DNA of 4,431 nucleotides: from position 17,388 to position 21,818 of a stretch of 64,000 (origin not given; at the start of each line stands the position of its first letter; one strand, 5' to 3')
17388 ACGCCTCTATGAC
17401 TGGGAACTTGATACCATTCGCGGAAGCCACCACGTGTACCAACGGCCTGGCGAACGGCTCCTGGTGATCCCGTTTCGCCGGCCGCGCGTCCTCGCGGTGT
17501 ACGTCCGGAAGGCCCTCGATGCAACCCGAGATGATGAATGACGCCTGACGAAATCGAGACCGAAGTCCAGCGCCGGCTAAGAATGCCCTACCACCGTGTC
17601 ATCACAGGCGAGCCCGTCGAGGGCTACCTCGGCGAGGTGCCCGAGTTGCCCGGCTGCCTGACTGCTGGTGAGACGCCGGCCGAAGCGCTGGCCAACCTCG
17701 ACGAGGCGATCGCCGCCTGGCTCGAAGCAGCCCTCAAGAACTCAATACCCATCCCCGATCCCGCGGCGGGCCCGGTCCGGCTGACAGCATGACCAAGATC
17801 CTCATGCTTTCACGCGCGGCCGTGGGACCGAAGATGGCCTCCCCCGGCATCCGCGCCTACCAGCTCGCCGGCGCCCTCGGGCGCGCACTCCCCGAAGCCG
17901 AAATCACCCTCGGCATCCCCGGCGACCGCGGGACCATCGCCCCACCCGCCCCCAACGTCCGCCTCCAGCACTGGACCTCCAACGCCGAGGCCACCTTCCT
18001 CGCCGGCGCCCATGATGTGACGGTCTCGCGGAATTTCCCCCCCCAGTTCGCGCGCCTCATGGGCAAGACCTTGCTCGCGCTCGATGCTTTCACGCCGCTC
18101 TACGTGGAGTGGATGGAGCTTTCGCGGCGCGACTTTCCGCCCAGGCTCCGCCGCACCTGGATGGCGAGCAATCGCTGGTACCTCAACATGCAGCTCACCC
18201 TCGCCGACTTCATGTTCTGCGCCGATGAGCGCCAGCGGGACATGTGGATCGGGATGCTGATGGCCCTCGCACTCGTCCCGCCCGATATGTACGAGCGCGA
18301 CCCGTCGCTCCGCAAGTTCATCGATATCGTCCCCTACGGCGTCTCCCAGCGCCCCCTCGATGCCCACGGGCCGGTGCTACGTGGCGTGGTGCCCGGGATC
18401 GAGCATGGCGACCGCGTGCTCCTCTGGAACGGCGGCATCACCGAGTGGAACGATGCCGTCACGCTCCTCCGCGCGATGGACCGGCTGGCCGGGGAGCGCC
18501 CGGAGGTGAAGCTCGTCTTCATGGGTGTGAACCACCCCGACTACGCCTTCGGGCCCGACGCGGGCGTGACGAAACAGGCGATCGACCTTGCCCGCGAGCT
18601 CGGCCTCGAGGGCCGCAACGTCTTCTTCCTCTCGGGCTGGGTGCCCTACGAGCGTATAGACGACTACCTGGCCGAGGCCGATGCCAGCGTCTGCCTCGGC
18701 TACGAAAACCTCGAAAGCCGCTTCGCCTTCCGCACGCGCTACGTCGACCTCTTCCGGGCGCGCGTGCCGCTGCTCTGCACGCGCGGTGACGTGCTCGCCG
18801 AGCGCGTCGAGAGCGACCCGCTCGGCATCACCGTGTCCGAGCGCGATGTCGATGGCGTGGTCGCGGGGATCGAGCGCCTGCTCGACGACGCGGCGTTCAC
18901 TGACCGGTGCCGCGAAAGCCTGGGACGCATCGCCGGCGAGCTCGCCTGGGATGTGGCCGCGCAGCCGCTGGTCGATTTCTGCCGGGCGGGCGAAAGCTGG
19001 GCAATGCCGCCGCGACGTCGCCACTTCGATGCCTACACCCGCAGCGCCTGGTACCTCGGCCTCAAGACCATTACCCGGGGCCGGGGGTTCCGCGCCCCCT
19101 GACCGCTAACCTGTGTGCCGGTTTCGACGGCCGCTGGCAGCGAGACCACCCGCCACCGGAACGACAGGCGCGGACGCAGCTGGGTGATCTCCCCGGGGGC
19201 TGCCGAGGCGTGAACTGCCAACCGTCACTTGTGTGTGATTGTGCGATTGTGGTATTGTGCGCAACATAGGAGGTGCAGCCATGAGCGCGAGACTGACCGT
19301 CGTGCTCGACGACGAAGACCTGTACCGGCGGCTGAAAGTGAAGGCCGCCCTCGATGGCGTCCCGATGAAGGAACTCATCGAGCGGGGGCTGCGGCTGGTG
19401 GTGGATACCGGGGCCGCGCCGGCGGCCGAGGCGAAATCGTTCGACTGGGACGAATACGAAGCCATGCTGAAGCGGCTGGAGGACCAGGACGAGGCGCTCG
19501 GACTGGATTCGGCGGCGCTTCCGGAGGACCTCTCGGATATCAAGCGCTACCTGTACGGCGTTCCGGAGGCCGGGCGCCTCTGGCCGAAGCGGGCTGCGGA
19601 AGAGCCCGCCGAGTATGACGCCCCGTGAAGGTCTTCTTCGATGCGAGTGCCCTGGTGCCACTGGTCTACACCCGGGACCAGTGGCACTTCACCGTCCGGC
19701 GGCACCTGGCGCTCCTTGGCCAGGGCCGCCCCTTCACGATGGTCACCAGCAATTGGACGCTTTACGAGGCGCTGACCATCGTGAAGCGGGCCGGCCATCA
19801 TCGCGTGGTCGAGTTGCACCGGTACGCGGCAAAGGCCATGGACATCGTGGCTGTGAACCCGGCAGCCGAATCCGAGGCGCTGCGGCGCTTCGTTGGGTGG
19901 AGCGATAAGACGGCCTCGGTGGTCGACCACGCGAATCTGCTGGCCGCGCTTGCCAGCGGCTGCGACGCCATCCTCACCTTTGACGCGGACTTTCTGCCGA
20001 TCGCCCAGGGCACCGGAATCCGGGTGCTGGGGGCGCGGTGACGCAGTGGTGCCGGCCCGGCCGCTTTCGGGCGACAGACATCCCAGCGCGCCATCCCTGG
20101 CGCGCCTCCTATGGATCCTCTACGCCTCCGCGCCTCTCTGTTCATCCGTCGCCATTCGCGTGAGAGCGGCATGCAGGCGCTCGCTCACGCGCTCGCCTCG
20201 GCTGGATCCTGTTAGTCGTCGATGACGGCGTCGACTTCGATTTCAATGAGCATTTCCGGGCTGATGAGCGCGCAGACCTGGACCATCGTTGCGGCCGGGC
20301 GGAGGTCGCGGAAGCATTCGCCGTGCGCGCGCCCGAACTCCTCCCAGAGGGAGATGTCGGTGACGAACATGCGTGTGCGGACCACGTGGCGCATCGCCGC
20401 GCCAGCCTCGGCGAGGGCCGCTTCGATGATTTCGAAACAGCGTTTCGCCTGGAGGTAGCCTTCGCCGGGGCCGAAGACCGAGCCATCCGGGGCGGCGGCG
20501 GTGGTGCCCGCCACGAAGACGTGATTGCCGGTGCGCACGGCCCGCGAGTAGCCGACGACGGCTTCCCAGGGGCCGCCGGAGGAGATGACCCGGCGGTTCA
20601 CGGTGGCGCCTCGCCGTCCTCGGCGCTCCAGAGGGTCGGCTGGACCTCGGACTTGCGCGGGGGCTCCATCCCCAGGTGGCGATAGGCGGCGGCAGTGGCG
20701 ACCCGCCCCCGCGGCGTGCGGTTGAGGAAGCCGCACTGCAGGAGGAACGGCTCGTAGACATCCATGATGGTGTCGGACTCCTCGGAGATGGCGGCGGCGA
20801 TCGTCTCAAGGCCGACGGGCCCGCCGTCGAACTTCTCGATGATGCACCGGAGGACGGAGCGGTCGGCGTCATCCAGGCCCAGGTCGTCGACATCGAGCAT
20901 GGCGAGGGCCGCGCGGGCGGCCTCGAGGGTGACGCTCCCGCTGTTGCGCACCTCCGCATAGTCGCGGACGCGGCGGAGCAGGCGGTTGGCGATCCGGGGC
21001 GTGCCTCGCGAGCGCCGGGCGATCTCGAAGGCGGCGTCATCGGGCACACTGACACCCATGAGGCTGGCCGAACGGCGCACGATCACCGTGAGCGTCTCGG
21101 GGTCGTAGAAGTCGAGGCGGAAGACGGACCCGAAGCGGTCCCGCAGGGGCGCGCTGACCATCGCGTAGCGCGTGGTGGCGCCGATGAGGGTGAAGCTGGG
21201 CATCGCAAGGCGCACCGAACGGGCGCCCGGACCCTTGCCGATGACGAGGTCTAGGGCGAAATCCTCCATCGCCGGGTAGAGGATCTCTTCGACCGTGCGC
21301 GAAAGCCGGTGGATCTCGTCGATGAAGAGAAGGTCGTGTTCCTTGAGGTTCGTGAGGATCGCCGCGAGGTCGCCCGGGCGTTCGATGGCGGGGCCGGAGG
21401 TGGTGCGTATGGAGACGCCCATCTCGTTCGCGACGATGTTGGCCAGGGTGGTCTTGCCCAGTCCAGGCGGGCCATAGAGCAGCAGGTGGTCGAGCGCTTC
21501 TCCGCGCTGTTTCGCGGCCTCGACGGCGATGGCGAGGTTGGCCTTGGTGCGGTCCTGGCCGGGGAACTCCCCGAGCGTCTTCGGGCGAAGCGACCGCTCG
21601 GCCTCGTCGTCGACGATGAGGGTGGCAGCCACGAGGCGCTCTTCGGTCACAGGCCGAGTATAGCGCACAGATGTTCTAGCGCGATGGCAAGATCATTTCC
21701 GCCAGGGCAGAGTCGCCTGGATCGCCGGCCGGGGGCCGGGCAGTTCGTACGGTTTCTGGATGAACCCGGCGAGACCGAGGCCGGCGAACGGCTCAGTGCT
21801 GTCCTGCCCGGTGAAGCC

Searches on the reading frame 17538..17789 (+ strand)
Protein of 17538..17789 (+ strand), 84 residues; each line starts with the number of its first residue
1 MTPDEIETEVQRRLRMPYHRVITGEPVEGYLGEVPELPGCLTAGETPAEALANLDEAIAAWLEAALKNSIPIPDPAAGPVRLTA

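Call 66: search_protein_families(library=pfam, proteins=[window:17538-17789:+], max_evalue=0.001)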
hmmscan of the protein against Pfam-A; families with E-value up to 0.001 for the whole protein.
window:17538-17789:+ (84 aa): 2 families
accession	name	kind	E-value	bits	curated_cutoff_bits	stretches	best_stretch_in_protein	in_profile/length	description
PF15919.11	HicB_lk_antitox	-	7.8e-09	36.2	27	1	28-75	11-58/123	HicB_like antitoxin of bacterial toxin-antitoxin system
PF21748.3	UPF0150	-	1.2e-08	35.2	27.3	1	28-73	19-64/64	UPF0150-like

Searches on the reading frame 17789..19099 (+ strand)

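Call 50: search_protein_families(library=pfam, proteins=[window:17789-19099:+], max_evalue=0.00001)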
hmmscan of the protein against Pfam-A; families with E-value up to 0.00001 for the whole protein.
window:17789-19099:+ (437 aa): 2 families
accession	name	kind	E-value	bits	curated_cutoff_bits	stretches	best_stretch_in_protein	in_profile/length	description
PF00534.26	Glycos_transf_1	-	1.3e-09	38.3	26.4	1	203-376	10-167/172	Glycosyl transferases group 1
PF13692.12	Glyco_trans_1_4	-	2.3e-08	34.9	27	1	209-367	2-142/142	Glycosyl transferases group 1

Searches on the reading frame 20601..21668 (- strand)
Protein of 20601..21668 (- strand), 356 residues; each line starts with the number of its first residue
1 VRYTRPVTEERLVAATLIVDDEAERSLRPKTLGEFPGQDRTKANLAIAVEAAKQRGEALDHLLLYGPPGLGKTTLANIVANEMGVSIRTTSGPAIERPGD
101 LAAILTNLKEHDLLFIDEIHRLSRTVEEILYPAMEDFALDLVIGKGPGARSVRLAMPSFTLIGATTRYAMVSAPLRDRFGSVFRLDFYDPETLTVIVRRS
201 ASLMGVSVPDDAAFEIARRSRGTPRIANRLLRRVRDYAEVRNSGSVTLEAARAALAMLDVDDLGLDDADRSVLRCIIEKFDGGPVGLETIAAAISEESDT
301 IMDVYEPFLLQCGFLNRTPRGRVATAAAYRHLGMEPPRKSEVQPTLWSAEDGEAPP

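Call 50: search_protein_families(library=pfam, proteins=[window:20601-21668:-], max_evalue=0.00001)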
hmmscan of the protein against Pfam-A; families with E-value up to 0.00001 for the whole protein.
window:20601-21668:- (356 aa): 6 families
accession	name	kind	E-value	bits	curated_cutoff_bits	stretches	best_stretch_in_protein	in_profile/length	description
PF05496.18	RuvB_N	-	2.5e-78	261.8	27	1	27-185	1-159/159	Holliday junction DNA helicase RuvB P-loop domain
PF17864.7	AAA_lid_4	-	7.9e-31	106.1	27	1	188-261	1-74/74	RuvB AAA lid domain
PF05491.19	RuvB_C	-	1.9e-24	85.9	24.7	1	263-332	2-71/72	RuvB C-terminal winged helix domain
PF00004.35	AAA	-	3.7e-22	79.6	21.2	1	62-185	1-129/131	ATPase family associated with various cellular activities (AAA)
PF07728.20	AAA_5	-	5.3e-08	33.4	22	1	61-179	1-139/139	AAA domain (dynein-related subfamily)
PF13191.12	AAA_16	-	3.1e-06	28.2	32.6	0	34-86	1-51/167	AAA ATPase domain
